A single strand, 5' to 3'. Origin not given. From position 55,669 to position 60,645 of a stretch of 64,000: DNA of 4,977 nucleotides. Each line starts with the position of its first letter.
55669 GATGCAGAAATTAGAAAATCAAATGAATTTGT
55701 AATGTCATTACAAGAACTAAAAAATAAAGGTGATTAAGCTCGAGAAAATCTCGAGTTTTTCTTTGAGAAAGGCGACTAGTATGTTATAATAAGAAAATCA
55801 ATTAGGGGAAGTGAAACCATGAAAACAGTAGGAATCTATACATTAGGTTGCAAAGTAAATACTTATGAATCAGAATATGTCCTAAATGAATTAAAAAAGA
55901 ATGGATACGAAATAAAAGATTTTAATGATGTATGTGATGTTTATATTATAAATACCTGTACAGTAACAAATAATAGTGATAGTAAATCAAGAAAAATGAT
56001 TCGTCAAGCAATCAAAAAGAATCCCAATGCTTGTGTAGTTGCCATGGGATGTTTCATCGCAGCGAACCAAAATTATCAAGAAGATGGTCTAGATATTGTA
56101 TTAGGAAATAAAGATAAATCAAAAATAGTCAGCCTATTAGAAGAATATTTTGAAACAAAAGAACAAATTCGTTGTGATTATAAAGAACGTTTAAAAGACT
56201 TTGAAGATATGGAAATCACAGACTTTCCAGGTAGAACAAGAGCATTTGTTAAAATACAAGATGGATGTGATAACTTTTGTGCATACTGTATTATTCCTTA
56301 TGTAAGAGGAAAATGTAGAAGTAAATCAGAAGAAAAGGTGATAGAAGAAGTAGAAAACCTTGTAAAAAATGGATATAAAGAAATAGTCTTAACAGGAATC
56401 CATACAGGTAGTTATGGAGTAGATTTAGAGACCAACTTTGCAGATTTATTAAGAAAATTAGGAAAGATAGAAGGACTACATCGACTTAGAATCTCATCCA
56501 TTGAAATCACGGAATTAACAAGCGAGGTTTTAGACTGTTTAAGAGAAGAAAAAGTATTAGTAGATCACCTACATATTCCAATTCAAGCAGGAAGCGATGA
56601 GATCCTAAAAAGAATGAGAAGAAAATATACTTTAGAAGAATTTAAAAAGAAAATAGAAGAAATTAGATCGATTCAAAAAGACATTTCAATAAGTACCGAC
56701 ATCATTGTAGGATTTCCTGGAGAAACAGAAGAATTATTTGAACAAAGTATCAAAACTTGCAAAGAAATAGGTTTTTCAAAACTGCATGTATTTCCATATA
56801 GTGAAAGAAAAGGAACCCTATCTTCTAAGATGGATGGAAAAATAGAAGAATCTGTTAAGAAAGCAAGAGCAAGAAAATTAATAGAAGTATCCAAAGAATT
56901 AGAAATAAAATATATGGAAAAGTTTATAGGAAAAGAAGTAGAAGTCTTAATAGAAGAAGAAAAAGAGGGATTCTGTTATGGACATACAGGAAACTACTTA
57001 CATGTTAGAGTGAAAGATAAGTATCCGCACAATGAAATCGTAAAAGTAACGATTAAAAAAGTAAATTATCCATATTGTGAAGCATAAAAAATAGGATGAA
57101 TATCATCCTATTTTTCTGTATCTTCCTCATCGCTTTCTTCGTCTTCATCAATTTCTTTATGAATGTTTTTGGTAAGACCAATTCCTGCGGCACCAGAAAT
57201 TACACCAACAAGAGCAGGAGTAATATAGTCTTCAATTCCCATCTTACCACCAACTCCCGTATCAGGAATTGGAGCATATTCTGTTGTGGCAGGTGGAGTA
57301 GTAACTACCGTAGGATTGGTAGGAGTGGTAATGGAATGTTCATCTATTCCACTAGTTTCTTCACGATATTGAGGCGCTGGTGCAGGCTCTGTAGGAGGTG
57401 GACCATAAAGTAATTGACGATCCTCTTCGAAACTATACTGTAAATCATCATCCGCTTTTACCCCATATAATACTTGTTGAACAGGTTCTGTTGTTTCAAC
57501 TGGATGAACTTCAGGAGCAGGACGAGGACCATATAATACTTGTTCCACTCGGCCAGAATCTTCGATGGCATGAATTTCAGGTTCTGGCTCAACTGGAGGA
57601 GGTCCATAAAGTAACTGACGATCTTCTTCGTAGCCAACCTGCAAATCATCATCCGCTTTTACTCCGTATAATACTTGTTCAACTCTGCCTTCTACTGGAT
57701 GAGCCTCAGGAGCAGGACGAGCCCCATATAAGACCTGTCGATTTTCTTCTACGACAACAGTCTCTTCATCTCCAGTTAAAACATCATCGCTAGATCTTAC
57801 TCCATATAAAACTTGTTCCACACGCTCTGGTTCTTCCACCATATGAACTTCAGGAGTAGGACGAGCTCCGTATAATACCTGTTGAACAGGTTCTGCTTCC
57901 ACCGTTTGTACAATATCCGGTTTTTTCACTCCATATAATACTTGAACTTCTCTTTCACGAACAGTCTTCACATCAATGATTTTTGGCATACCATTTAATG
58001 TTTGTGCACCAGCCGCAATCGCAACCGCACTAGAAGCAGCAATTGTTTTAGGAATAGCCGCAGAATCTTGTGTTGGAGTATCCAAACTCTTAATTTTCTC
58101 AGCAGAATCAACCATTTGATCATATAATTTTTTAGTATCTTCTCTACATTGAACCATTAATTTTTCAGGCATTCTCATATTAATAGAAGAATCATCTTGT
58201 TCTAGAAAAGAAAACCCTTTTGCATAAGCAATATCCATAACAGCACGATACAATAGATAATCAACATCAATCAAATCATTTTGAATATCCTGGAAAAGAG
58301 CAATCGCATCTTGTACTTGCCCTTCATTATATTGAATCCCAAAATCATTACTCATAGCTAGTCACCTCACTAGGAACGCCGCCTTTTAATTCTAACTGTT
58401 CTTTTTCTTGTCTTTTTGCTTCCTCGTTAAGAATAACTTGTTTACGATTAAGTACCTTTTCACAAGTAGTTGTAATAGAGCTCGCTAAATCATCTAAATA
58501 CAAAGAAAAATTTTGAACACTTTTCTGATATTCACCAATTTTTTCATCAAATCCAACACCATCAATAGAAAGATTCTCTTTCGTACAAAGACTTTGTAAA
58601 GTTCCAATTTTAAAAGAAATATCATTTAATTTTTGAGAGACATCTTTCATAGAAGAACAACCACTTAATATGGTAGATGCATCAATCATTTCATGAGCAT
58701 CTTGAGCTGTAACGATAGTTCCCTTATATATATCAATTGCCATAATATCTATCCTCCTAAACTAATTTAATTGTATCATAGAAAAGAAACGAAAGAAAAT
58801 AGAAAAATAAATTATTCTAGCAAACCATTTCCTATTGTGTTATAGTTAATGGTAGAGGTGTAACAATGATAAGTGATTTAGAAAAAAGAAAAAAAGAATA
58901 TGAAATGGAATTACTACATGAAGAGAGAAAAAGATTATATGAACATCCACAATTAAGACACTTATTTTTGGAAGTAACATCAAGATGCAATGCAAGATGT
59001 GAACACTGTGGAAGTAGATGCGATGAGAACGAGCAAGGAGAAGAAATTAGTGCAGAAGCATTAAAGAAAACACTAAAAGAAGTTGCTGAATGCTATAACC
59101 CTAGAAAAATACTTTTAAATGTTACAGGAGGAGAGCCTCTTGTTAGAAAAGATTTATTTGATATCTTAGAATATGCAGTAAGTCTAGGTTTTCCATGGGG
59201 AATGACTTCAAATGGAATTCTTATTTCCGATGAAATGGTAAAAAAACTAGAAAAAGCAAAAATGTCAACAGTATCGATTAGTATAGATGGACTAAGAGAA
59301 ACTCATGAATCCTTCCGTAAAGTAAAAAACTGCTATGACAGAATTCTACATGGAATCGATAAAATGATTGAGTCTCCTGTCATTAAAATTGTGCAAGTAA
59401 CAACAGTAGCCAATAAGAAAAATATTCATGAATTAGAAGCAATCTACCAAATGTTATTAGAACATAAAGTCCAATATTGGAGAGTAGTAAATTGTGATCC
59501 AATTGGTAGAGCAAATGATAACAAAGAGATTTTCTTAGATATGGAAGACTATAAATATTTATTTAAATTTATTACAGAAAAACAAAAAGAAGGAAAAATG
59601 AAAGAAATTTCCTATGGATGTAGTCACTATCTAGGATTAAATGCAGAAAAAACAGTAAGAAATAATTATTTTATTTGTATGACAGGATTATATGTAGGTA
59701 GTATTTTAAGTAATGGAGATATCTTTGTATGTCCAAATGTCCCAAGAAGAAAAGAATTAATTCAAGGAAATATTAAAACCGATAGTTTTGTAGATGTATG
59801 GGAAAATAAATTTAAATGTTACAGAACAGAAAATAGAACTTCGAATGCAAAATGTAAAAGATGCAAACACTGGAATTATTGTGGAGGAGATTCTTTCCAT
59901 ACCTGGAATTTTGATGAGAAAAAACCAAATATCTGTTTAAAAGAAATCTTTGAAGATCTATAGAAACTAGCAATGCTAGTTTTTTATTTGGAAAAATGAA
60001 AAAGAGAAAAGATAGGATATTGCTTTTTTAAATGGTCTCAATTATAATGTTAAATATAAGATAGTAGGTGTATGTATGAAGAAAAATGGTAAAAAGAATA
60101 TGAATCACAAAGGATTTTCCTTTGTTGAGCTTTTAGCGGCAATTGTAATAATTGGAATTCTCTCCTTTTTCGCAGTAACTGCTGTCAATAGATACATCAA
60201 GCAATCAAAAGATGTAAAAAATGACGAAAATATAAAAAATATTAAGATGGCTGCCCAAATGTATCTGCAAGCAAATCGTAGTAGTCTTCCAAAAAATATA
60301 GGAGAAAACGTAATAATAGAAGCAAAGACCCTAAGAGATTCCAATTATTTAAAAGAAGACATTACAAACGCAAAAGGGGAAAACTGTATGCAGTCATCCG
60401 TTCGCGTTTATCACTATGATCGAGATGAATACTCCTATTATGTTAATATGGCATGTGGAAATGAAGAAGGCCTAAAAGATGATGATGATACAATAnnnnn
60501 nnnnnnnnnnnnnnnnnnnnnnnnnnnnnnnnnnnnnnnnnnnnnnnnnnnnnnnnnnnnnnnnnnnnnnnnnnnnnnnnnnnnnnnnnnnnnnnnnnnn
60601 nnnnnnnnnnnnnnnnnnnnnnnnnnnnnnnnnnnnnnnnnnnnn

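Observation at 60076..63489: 1137-aa cysteine-rich modular pilin: a type IV pilin head fused to about 1000 aa of adhesin-like modules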

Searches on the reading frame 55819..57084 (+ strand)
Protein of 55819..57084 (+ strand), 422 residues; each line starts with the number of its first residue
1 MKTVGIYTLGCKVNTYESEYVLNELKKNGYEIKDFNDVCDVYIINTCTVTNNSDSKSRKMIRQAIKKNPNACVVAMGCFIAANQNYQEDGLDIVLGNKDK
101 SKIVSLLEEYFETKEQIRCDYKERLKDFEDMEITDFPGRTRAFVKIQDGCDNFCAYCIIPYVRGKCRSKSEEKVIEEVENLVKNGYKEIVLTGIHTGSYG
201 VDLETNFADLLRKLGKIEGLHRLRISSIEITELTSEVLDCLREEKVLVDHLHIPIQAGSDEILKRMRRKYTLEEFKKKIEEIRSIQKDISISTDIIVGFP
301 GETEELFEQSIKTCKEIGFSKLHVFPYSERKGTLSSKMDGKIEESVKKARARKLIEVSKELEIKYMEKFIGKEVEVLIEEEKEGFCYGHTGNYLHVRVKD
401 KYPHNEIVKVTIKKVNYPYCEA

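Call 61: search_protein_families(library=ncbifam, proteins=[window:55819-57084:+], max_evalue=0.001)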
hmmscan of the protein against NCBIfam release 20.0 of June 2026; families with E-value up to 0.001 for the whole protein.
window:55819-57084:+ (422 aa): 29 families (the best 25 are shown)
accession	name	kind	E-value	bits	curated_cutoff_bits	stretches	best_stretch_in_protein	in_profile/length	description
TIGR01579.1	MiaB-like-C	equivalog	3.8e-139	464.5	357.05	1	6-412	1-416/416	tRNA (N(6)-L-threonylcarbamoyladenosine(37)-C(2))-methylthiotransferase MtaB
TIGR00089.1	TIGR00089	subfamily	2.6e-132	441.7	251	1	3-418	1-425/429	MiaB/RimO family radical SAM methylthiotransferase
TIGR01574.1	miaB-methiolase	equivalog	5.2e-91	305.8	355.3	1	6-415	4-427/437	tRNA (N6-isopentenyl adenosine(37)-C2)-methylthiotransferase MiaB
TIGR01125.1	TIGR01125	equivalog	4.5e-83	279.7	356.95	1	4-387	2-386/432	30S ribosomal protein S12 methylthiotransferase RimO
TIGR01578.1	MiaB-like-B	hypoth_equivalog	9.5e-80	268.4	314.7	1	6-412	4-408/421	tRNA (N(6)-L-threonylcarbamoyladenosine(37)-C(2))-methylthiotransferase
NF010916.0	PRK14336.1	equivalog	2.3e-64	217.7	606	1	5-392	5-379/418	tRNA (N6-isopentenyl adenosine(37)-C2)-methylthiotransferase MiaB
TIGR04014.1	B12_SAM_MJ_0865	equivalog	4.6e-23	81.7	360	1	140-317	159-336/434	methyl-coenzyme M reductase glutamine C-methyltransferase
TIGR04013.1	B12_SAM_MJ_1487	hypoth_equivalog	3.6e-21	75.5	251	1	30-333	33-351/382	TIGR04013 family B12-binding domain/radical SAM domain-containing protein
TIGR04479.1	bcpD_PhpK_rSAM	subfamily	1e-12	47.2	600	1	144-315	244-407/504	PhpK family radical SAM P-methyltransferase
TIGR04072.2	rSAM_ladder_B12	equivalog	3.9e-12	45.6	360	1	131-327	168-357/443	lipid biosynthesis B12-binding/radical SAM protein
TIGR03471.1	HpnJ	equivalog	8.8e-12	44.6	577.6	1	148-324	204-372/472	hopanoid biosynthesis associated radical SAM protein HpnJ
NF006385.0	PRK08629.1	equivalog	3.5e-09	35.9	355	1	150-345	62-253/439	coproporphyrinogen III oxidase family protein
NF045585.1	rSAM_slr0320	equivalog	9.7e-09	34.2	775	1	106-310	200-402/511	photosystem II high light acclimation radical SAM protein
TIGR03994.1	rSAM_HemZ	equivalog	8e-08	31.8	321.4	1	135-360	80-308/401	coproporphyrinogen dehydrogenase HemZ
TIGR04107.1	rSAM_HutW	equivalog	3.9e-07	29.3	400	1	250-333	154-236/419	heme anaerobic degradation radical SAM methyltransferase ChuW/HutW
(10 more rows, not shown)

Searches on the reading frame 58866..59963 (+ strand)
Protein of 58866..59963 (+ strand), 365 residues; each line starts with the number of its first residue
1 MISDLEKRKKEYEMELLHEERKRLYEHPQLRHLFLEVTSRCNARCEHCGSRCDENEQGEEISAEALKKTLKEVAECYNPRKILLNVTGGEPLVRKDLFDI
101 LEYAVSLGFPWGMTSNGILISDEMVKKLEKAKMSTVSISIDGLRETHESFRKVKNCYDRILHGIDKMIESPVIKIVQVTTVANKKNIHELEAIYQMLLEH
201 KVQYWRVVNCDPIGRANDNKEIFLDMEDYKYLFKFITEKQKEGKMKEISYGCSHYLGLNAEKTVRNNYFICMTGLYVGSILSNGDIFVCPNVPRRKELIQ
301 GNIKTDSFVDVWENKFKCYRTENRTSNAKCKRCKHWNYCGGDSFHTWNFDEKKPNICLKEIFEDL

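Call 3: search_protein_families(library=pfam, proteins=[window:58866-59963:+], max_evalue=0.01)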
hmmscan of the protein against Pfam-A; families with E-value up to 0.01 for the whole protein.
window:58866-59963:+ (365 aa): 3 families
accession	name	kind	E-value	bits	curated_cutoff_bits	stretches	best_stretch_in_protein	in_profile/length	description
PF04055.27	Radical_SAM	-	1.1e-22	81.4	29.5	1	36-197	2-166/166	Radical SAM superfamily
PF13186.11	SPASM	-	1.5e-07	32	21.5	1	271-334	1-67/67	Iron-sulfur cluster-binding domain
PF13353.11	Fer4_12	-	0.0001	23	22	1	38-143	12-116/137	4Fe-4S single cluster domain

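Call 4: search_protein_families(library=ncbifam, proteins=[window:58866-59963:+], max_evalue=0.01)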
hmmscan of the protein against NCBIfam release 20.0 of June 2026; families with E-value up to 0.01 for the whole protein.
window:58866-59963:+ (365 aa): 73 families (the best 25 are shown)
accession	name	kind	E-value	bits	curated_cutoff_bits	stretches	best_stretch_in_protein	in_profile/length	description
TIGR04133.1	rSAM_w_lipo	hypoth_equivalog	7.8e-89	298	425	1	10-357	3-344/350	TIGR04133 family radical SAM/SPASM protein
TIGR04545.1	rSAM_ahbD_hemeb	equivalog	2.7e-44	152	500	1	35-342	4-317/339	heme b synthase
TIGR04053.2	TIGR04053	equivalog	1.1e-40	140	395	1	33-245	10-219/366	TIGR04053 family radical SAM/SPASM domain-containing protein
TIGR04055.1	rSAM_NirJ2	equivalog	1.7e-40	139.6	500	1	37-342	6-303/326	putative heme d1 biosynthesis radical SAM protein NirJ2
TIGR04051.1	rSAM_NirJ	equivalog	5e-37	127.7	515.45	1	37-343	8-328/354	heme d1 biosynthesis radical SAM protein NirJ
TIGR04546.1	rSAM_ahbC_deAc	equivalog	3.7e-35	121.5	650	1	36-241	44-244/390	12,18-didecarboxysiroheme deacetylase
NF050035.1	rSAM_WgK_link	exception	1e-34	120.1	650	2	24-246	4-219/367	radical SAM/SPASM peptide maturase WgkB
TIGR03962.1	mycofact_rSAM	equivalog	1.5e-32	113.2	265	1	34-346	15-316/339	mycofactocin radical SAM maturase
TIGR04054.1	rSAM_NirJ1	equivalog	2.7e-32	111.9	650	1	36-342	41-361/387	putative heme d1 biosynthesis radical SAM protein NirJ1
TIGR04303.1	GeoRSP_rSAM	equivalog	1e-31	110.7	400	1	37-341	11-304/325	GeoRSP system radical SAM/SPASM protein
TIGR04347.1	pseudo_SAM_Halo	equivalog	4.4e-31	108.5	525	1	28-239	34-241/390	TIGR04347 family pseudo-SAM/SPASM protein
TIGR04103.1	rSAM_nif11_3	equivalog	1.8e-30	105.9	725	1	30-343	4-326/412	nif11-class peptide radical SAM maturase 3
TIGR04340.1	rSAM_ACGX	hypoth_equivalog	2.2e-29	102.7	400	1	35-341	7-318/341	radical SAM/SPASM domain protein, ACGX system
NF045574.1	sacti_mat_StsB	exception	2.3e-27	95.9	625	1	22-342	87-394/466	StsB family radical SAM/SPASM domain sactipeptide maturase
NF047865.1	rSAM_PapB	equivalog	1.2e-26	93.8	340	1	31-344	3-317/330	PapB family radical SAM/SPASM ranthipeptide maturase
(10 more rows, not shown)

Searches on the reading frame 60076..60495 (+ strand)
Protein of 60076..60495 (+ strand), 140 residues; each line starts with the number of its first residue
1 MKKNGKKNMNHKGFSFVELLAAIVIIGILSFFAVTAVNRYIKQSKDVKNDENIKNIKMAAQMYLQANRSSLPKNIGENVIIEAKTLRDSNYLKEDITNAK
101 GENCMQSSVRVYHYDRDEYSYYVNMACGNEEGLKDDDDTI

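Call 44: predict_structure(alignment_id=A3)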
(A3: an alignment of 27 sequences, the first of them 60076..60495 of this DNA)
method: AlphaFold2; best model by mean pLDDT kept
length: 140 residues; sequences in the alignment: 27
mean_pLDDT: 87.5   pTM: 0.66
mean pLDDT of the five models: 87.5, 83.6, 83.6, 82.2, 81.9
residues with pLDDT >= 90: 87; 70-90: 32; 50-70: 19; < 50: 2
segments of 3 or more residues with pLDDT < 50: none
pLDDT, mean of each block of 10 residues (from residue 1): 65 81 94 84 86 96 97 96 97 93 94 94 91 57
secondary structure, 60 per line:
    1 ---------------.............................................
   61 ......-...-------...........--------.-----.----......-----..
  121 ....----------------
elements in order: H16-66 E78-82 H83-88 E108-113 E119-124

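Call 46: fold_search(model_id=the predicted structure, library=pdb)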
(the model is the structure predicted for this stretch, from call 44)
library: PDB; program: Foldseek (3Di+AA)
matches with E <= 10: 171; with E <= 0.001: 0
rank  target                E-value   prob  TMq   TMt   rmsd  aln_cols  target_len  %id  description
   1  9vnj_A                5.5e-01  0.23  0.30  0.38  13.3       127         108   12  Crystal structure of the transmembrane domain of trimeric autotransporter adhesin AtaA in complex with the N-terminal  (released 2025-10-08)
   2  9laa_A                1.4e+00  0.07  0.21  0.23  12.8       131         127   14  Cryo-EM structure of Shewanella oneidensis MR-1 PilA pili. (released 2026-01-07)
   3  9sfa_B                1.4e+00  0.06  0.15  0.08  12.7        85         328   19  Cyclic nucleotide binding transcription factor Bd2879 - apo form (released 2025-10-22)
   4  7t34                  1.4e+00  0.05  0.17  0.11  10.6        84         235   14  Crystal structure of AtDHDPR1 from Arabidopsis thaliana (released 2022-12-14)
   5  3q4l_B                1.4e+00  0.04  0.14  0.06  16.3        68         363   12  Structure of a small peptide ligand bound to E.coli DNA sliding clamp (released 2011-12-28)
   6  3j3v_6                1.5e+00  0.07  0.20  0.19   9.2        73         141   11  Atomic model of the immature 50S subunit from Bacillus subtilis (state I-a) (released 2013-06-12)
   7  6ams_A                1.5e+00  0.04  0.14  0.06  16.1        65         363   14  Crystal structure of the DNA polymerase III subunit beta from Pseudomonas aeruginosa (released 2017-11-01)
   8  6pdt_A                1.6e+00  0.04  0.19  0.07  20.4       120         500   10  cryoEM structure of yeast glucokinase filament (released 2020-03-11)
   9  6fvl_D                1.6e+00  0.04  0.14  0.06  16.7        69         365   14  DNA polymerase sliding clamp from Escherichia coli with bound P7 peptide (released 2019-04-10)
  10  6qvi_C                1.8e+00  0.11  0.23  0.08   4.9        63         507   11  Crystal structure of competence-associated pilin ComZ from Thermus thermophilus (released 2019-05-29)
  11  8iuf_V2               1.8e+00  0.06  0.18  0.12  12.9        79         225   14  Cryo-EM structure of Euglena gracilis super-complex I+III2+IV, composite (released 2024-02-28)
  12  3q68_A                1.8e+00  0.03  0.17  0.12  14.4       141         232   11  Structure of the Vps75-Rtt109 histone chaperone-lysine acetyltransferase complex (Full-length proteins in space group  (released 2011-03-23)
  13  4etp_A                1.9e+00  0.11  0.29  0.12  15.4       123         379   10  C-terminal motor and motor homology domain of Kar3Vik1 fused to a synthetic heterodimeric coiled coil (released 2012-06-27)
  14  6qvi_A                2.1e+00  0.08  0.22  0.08   6.2        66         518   12  Crystal structure of competence-associated pilin ComZ from Thermus thermophilus (released 2019-05-29)
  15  9cxh_B                2.1e+00  0.08  0.27  0.06  15.9       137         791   13  Structure of PDE6C in complex with the rod inhibitory p gamma subunit in the presence of cGMP (released 2024-12-18)
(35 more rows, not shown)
